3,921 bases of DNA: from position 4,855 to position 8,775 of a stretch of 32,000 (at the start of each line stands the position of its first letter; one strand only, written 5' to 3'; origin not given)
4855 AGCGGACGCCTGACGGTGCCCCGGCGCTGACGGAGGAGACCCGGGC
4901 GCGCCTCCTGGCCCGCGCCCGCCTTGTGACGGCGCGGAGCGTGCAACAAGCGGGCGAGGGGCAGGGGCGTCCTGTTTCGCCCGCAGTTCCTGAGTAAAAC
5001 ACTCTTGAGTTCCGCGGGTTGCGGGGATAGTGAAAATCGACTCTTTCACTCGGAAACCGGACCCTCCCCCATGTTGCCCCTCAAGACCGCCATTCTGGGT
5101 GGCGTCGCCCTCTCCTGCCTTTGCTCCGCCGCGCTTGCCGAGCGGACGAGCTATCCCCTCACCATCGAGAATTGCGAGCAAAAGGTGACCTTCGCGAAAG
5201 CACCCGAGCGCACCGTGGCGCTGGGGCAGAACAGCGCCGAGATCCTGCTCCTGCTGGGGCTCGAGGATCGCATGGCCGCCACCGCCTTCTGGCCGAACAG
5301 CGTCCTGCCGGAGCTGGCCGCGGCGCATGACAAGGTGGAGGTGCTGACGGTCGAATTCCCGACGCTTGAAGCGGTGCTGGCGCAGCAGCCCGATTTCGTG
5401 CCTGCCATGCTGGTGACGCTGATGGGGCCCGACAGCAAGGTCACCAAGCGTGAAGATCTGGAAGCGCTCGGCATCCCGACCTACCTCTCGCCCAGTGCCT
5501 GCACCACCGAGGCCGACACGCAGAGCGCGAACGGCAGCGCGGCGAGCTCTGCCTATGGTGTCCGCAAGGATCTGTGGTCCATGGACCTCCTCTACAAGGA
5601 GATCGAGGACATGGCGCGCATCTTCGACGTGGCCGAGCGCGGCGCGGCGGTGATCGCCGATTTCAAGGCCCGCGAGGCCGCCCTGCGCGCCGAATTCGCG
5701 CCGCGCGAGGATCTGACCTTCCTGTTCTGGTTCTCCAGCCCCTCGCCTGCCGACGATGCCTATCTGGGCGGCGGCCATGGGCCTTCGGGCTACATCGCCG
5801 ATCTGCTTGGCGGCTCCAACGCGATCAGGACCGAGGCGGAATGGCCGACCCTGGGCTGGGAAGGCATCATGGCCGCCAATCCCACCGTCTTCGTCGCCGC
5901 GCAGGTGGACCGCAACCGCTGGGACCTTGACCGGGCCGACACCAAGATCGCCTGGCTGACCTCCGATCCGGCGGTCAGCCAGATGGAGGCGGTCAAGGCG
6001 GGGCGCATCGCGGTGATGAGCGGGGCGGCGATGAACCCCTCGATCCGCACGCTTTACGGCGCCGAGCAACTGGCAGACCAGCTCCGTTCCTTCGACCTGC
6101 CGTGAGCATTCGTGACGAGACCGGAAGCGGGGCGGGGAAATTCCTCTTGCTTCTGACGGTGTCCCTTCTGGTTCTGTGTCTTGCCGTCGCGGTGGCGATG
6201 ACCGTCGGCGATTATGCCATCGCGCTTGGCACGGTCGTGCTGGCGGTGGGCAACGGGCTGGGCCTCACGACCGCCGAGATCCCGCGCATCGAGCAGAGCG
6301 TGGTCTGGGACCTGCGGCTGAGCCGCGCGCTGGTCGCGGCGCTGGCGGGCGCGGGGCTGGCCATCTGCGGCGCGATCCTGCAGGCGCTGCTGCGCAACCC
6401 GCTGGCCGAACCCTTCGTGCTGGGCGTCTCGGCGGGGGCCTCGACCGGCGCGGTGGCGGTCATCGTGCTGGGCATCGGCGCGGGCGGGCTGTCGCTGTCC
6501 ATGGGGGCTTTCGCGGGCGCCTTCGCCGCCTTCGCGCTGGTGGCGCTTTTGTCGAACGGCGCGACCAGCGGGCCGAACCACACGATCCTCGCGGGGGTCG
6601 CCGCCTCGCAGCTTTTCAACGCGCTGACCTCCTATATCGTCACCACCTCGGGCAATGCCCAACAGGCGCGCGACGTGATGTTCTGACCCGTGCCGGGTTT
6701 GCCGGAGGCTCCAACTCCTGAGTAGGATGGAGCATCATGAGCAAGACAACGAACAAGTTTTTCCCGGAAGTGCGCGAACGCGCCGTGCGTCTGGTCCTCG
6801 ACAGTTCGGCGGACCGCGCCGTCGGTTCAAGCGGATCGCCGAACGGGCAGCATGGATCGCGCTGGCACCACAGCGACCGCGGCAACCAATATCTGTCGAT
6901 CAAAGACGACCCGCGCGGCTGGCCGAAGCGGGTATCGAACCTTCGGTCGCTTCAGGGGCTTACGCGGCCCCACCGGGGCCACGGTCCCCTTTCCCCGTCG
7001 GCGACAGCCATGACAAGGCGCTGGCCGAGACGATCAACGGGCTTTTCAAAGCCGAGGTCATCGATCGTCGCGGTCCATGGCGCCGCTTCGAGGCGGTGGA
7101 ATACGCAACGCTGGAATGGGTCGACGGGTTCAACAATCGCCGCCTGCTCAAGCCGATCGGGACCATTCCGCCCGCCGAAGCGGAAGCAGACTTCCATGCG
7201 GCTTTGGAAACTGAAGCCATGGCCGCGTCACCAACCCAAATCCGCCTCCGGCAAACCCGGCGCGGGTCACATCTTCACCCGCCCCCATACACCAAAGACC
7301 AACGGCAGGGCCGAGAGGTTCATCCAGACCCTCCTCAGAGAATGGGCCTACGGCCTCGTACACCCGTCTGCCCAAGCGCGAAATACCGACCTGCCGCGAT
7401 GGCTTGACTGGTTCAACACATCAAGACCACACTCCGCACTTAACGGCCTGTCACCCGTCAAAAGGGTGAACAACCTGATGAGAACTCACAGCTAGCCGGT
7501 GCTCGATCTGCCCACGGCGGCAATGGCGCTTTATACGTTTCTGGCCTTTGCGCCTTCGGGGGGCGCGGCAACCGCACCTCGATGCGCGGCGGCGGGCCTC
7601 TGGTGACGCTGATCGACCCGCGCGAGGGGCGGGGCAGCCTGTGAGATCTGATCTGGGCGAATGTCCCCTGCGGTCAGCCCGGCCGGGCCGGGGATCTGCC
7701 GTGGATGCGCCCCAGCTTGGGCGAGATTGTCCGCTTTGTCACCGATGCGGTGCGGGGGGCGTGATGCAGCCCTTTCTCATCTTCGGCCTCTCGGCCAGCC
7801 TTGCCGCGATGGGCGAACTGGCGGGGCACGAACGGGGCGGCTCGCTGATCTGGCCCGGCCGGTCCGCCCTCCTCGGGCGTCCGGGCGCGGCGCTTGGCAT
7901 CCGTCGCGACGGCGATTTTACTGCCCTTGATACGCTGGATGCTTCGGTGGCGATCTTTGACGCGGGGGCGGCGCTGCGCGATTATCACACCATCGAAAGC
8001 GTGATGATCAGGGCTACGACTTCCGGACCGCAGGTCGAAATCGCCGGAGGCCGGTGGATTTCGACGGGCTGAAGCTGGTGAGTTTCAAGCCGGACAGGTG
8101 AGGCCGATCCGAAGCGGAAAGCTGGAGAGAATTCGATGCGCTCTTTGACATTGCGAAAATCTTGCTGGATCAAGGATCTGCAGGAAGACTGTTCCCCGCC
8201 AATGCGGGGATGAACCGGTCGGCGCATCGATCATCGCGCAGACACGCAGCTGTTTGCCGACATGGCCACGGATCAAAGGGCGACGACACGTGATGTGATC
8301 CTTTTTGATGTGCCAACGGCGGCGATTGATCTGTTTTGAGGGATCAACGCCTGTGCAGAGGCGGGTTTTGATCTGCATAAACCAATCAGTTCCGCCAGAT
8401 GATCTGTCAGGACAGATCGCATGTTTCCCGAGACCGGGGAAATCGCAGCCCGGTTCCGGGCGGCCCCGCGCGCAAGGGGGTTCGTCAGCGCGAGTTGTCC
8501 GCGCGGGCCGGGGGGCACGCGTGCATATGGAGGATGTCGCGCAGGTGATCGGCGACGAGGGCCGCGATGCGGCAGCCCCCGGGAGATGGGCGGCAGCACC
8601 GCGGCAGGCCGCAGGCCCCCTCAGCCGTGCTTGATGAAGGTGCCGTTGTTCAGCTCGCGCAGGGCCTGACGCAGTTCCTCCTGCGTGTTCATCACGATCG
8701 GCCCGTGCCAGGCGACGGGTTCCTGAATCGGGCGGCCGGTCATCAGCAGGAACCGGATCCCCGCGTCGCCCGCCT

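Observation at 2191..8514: Two I-E repeat + trailer modules in direct orientation bracket a 6-kb block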

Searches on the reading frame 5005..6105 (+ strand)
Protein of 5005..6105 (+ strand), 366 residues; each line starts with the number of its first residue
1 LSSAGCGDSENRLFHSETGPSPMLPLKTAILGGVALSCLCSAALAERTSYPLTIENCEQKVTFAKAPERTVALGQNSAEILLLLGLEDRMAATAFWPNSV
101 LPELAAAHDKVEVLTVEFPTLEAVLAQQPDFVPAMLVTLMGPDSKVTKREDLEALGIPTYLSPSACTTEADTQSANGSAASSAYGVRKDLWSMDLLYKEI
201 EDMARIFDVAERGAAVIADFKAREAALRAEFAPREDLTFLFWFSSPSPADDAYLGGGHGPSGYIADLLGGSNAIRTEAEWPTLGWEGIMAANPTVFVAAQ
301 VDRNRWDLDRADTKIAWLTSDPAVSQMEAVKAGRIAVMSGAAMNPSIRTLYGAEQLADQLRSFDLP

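Call 9: search_protein_families(library=pfam, proteins=[window:5005-6105:+], max_evalue=0.01)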
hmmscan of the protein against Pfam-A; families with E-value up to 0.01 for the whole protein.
window:5005-6105:+ (366 aa): 1 family
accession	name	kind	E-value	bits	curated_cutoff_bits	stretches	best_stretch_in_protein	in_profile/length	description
PF01497.23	Peripla_BP_2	-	8.4e-22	78.2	27.5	1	71-338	2-231/235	Periplasmic binding protein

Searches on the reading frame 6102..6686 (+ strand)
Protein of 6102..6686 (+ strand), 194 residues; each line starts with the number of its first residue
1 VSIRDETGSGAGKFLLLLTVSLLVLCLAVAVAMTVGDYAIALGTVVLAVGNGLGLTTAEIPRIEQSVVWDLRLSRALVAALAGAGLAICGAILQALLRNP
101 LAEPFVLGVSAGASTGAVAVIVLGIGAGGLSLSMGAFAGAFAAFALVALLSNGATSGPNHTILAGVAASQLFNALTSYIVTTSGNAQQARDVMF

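Call 9: search_protein_families(library=pfam, proteins=[window:6102-6686:+], max_evalue=0.01)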
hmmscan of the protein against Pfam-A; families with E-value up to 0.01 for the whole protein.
window:6102-6686:+ (194 aa): 1 family
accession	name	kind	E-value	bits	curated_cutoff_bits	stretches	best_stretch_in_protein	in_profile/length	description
PF01032.23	FecCD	-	1.6e-33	116.5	26.5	1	27-194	4-164/311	FecCD transport family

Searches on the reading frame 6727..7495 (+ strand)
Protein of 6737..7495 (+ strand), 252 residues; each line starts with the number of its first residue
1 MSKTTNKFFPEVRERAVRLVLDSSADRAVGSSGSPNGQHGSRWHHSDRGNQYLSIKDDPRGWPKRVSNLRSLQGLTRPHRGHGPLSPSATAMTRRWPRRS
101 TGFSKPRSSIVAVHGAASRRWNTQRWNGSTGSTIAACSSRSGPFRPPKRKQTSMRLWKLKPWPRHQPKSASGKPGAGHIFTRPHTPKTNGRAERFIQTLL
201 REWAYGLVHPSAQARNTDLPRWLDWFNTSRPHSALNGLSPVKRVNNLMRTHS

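Call 9: search_protein_families(library=pfam, proteins=[window:6737-7495:+, window:6727-7407:+], max_evalue=0.01)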
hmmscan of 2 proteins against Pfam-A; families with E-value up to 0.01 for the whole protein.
window:6737-7495:+ (252 aa): 1 family
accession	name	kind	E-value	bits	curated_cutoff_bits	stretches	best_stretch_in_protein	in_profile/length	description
PF13683.12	rve_3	-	3.1e-16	59.3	26.5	1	178-240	5-67/67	Integrase core domain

window:6727-7407:+ (226 aa): 1 family
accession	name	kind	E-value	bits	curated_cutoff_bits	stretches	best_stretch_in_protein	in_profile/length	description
PF13683.12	rve_3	-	4.3e-05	23.6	26.5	1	91-149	10-67/67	Integrase core domain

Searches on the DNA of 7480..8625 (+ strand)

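Call 27: search_dna_similar(query=window:7480-8625:+, collection=plasmids, mode=distant, max_rows=25, max_evalue=0.001)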
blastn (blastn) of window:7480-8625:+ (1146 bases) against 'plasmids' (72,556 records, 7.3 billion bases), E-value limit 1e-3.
Records with a match: 18; places in all: 28; records where one place covers at least 80% of the query: 0.
Best place of each record, by identity: 80-90% 9; 60-80% 9.
By first word of the organism name: Acetobacter 9; Roseomonas 4; Paracoccus 2; Frigidibacter 1; Haematobacter 1; Thioclava 1.
By predicted mobility (MOB-suite, as given by PLSDB): mobilizable 10; non-mobilizable 7; conjugative 1.
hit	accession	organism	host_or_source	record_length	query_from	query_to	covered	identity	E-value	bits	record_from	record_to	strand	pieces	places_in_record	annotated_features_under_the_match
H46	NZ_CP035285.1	Paracoccus versutus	whole organism,soil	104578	9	233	20%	76.2%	7e-35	157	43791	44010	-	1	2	casA: type I-E CRISPR-associated protein Cse1/CasA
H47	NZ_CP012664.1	Frigidibacter mobilis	oil-production water,oil-production ...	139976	12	233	19%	75.3%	1e-31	146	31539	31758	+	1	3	casA: type I-E CRISPR-associated protein Cse1/CasA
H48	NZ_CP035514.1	Haematobacter massiliensis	single cell,human skin swab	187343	527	738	18%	74.8%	5e-24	121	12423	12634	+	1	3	cas2e: type I-E CRISPR-associated endoribonuclease Cas2e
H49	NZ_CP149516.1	Thioclava sp. GXIMD4215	pure culture,mangrove soil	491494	527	739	19%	70.9%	9e-21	110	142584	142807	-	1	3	cas2e: type I-E CRISPR-associated endoribonuclease Cas2e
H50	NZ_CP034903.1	Roseomonas mucosa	Homo sapiens,tissue sample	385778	31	222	17%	73.2%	1e-13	86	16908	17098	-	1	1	casA: type I-E CRISPR-associated protein Cse1/CasA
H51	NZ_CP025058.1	Roseomonas mucosa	Homo sapiens,Clinical, healthy, human ...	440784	31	222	17%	73.2%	1e-13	86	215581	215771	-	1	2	casA: type I-E CRISPR-associated protein Cse1/CasA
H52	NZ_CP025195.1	Roseomonas mucosa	Homo sapiens,clinical, human skin, ...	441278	31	222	17%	73.2%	1e-13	86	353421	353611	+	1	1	casA: type I-E CRISPR-associated protein Cse1/CasA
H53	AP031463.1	Roseomonas mucosa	Homo sapiens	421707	31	222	17%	73.2%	1e-13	86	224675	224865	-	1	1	casA: type I-E CRISPR-associated protein Cse1/CasA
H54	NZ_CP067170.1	Paracoccus aestuarii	cell culture,isolated from tidal flat ...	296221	314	430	10%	73.7%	1e-7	67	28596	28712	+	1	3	cas5e: type I-E CRISPR-associated protein Cas5/CasD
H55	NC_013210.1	Acetobacter pasteurianus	-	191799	690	738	4%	83.7%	6e-4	54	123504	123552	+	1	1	none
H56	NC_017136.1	Acetobacter pasteurianus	-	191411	690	738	4%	83.7%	6e-4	54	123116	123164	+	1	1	none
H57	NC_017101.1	Acetobacter pasteurianus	-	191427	690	738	4%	83.7%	6e-4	54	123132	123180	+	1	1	none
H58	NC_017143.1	Acetobacter pasteurianus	-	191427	690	738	4%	83.7%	6e-4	54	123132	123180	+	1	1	none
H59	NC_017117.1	Acetobacter pasteurianus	-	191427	690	738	4%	83.7%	6e-4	54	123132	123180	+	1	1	none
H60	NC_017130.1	Acetobacter pasteurianus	-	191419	690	738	4%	83.7%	6e-4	54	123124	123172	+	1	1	none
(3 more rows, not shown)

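Call 56: search_dna_similar(query=window:8218-8249:+, collection=phages, mode=distant, max_evalue=10, max_rows=10)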
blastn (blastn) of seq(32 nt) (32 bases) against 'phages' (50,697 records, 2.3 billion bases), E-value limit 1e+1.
Records with a match: 16; places in all: 16; records where one place covers at least 80% of the query: 0.
Best place of each record, by identity: >=99% 6; 95-99% 9; 90-95% 1.
By first word of the organism name: Gordonia 7; Salmonella 4; Pseudomonas 3; Mycobacterium 2.
By host as written in the record: Gordonia terrae 3612 4; Gordonia rubripertincta NRRL B-16540 3; Mycobacterium smegmatis mc2 155 2; Pseudomonas syringae pv. tomato Pst235 2; Salmonella enterica Hadar 2; Salmonella enterica 2; Pseudomonas syringae CC1557 1.
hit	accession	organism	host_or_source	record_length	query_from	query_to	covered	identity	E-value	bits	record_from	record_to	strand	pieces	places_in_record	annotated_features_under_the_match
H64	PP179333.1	Pseudomonas phage Cruim01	Pseudomonas syringae CC1557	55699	2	24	72%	91.3%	9e-1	34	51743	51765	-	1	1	NinG protein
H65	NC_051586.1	Mycobacterium phage Imvubu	Mycobacterium smegmatis mc2 155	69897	10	29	63%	100.0%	8e-2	37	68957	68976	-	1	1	102: hypothetical protein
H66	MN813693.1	Mycobacterium phage Imvubu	Mycobacterium smegmatis mc2 155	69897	10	29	63%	100.0%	8e-2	37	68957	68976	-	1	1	102: hypothetical protein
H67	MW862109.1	Pseudomonas phage Medea1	Pseudomonas syringae pv. tomato Pst235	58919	4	24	66%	95.2%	9e-1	35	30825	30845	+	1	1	recombination protein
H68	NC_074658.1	Pseudomonas phage Medea1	Pseudomonas syringae pv. tomato Pst235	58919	4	24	66%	95.2%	9e-1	35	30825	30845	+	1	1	recombination protein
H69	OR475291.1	Gordonia phage Soos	Gordonia rubripertincta NRRL B-16540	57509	1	21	66%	95.2%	9e-1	35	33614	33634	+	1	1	52: tape measure protein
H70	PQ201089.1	Gordonia phage Sting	Gordonia rubripertincta NRRL B-16540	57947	1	21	66%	95.2%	9e-1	35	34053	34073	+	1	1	55: tape measure protein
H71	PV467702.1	Gordonia phage Jollymon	Gordonia rubripertincta NRRL B-16540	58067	1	21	66%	95.2%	9e-1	35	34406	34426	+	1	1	56: tape measure protein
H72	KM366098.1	Salmonella phage BP12C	Salmonella enterica Hadar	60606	2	21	63%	95.0%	3e+0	33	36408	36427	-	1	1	tape measure protein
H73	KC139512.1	Salmonella phage FSL SP-088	Salmonella enterica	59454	2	21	63%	95.0%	3e+0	33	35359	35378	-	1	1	tape measure protein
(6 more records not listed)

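Call 59: get_annotated_region(hit=H49, flank=12000)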
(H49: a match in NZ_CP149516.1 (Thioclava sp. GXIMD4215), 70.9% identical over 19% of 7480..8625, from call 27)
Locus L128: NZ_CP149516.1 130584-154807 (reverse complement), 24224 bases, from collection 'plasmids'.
description: Thioclava sp. GXIMD4215 plasmid p2, complete sequence
organism: Thioclava sp. GXIMD4215 (NCBI taxid 3131928)
taxonomy: Bacteria; Pseudomonadota; Alphaproteobacteria; Rhodobacterales; Paracoccaceae; Thioclava; Thioclava sp. GXIMD4215
host: -; source: pure culture,mangrove soil; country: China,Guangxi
typing (MOB-suite, as given by PLSDB): non-mobilizable
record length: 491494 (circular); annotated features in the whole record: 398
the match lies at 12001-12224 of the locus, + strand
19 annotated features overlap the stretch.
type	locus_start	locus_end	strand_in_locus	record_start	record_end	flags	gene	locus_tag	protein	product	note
CDS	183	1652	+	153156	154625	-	-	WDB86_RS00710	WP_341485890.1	hypothetical protein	-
CDS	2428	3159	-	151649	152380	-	-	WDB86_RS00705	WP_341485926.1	hypothetical protein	-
CDS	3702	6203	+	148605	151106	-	cas3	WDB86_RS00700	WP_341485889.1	CRISPR-associated helicase Cas3'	GO:0043571 - maintenance of CRISPR repeat elements [Evidence IEA]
CDS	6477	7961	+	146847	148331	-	casA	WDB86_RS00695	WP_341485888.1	type I-E CRISPR-associated protein Cse1/CasA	GO:0043571 - maintenance of CRISPR repeat elements [Evidence IEA]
CDS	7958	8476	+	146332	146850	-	casB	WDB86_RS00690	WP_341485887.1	type I-E CRISPR-associated protein Cse2/CasB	GO:0043571 - maintenance of CRISPR repeat elements [Evidence IEA]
CDS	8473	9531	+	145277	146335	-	cas7e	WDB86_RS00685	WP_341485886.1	type I-E CRISPR-associated protein Cas7/Cse4/CasC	GO:0043571 - maintenance of CRISPR repeat elements [Evidence IEA]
CDS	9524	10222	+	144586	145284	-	cas5e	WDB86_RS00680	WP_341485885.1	type I-E CRISPR-associated protein Cas5/CasD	GO:0043571 - maintenance of CRISPR repeat elements [Evidence IEA]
CDS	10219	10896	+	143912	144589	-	cas6e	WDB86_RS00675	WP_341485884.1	type I-E CRISPR-associated protein Cas6/Cse3/CasE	GO:0043571 - maintenance of CRISPR repeat elements [Evidence IEA]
CDS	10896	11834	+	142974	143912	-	cas1e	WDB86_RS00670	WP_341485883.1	type I-E CRISPR-associated endonuclease Cas1e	GO:0051607 - defense response to virus [Evidence IEA]; GO:0043571 - maintenance of CRISPR repeat elements [Evidence IEA]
CDS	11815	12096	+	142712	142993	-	cas2e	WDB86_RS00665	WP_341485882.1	type I-E CRISPR-associated endoribonuclease Cas2e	GO:0043571 - maintenance of CRISPR repeat elements [Evidence IEA]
CDS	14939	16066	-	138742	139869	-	-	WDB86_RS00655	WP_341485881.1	TniQ family protein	-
CDS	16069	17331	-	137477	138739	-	-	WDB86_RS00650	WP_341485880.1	hypothetical protein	-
CDS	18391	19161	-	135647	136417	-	-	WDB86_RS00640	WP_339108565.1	IclR family transcriptional regulator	GO:0006355 - regulation of DNA-templated transcription [Evidence IEA]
CDS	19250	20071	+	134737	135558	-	-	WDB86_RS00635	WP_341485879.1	antibiotic biosynthesis monooxygenase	-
CDS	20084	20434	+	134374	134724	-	-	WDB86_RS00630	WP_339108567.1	EthD domain-containing protein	-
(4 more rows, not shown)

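Call 60: get_annotated_region(hit=H47, flank=16000)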
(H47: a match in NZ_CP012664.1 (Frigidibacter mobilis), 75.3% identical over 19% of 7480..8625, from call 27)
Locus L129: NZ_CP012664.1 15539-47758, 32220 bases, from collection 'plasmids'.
description: Frigidibacter mobilis strain cai42 plasmid pcai42C, complete sequence
organism: Frigidibacter mobilis (NCBI taxid 1335048)
taxonomy: Bacteria; Pseudomonadota; Alphaproteobacteria; Rhodobacterales; Paracoccaceae; Frigidibacter; Frigidibacter mobilis
host: -; source: oil-production water,oil-production water; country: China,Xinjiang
typing (MOB-suite, as given by PLSDB): conjugative; replicon rep_cluster_565; relaxase MOBP; mating-pair formation MPF_T
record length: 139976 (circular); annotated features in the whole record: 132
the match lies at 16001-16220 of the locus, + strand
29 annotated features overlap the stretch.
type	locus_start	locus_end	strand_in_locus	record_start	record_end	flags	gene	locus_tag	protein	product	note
CDS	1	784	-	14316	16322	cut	-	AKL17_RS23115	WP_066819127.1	biotin carboxylase N-terminal domain-containing protein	-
CDS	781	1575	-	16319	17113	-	-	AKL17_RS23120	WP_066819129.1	crotonase/enoyl-CoA hydratase family protein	-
CDS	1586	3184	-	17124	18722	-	-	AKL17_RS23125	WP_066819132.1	carboxyl transferase domain-containing protein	-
CDS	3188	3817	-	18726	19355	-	-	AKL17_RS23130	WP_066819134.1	TetR/AcrR family transcriptional regulator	-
CDS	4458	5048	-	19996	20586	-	-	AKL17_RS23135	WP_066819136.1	SMC-Scp complex subunit ScpB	-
CDS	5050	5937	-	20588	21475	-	-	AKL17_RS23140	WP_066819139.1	DUF1403 family protein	-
CDS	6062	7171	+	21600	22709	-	-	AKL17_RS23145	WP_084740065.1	tyrosine-type recombinase/integrase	GO:0015074 - DNA integration [Evidence IEA]; GO:0006310 - DNA recombination [Evidence IEA]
CDS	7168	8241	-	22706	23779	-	-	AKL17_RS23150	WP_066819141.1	Fic family protein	-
CDS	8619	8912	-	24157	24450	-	-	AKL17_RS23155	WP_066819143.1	type II toxin-antitoxin system RelE/ParE family toxin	GO:0030541 - plasmid partitioning [Evidence IEA]; GO:0051290 - protein heterotetramerization [Evidence IEA]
CDS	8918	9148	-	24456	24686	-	-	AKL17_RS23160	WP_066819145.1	type II toxin-antitoxin system ParD family antitoxin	GO:0051983 - regulation of chromosome segregation [Evidence IEA]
CDS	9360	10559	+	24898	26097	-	repA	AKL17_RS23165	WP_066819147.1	plasmid partitioning protein RepA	-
CDS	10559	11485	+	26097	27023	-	repB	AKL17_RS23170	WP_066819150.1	plasmid partitioning protein RepB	-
CDS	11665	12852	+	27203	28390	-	repC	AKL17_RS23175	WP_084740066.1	plasmid replication protein RepC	-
CDS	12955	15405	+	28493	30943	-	-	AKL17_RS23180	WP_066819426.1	CRISPR-associated helicase/endonuclease Cas3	-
CDS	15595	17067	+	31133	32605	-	casA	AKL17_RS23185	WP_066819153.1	type I-E CRISPR-associated protein Cse1/CasA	GO:0043571 - maintenance of CRISPR repeat elements [Evidence IEA]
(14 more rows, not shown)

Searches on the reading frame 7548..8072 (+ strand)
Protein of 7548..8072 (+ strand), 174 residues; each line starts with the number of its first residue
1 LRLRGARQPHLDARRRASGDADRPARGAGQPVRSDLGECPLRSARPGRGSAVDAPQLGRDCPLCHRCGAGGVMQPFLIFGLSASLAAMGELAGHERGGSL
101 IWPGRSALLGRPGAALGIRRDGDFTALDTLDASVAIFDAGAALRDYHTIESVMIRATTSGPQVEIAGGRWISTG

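Call 9: search_protein_families(library=pfam, proteins=[window:7548-8072:+], max_evalue=0.01)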
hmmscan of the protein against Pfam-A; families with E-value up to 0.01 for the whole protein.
window:7548-8072:+ (174 aa): 1 family
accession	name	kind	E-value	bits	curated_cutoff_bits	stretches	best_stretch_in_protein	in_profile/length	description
PF09704.15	Cas_Cas5d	-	1.6e-10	41.7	23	1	76-151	1-79/217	CRISPR-associated protein (Cas_Cas5)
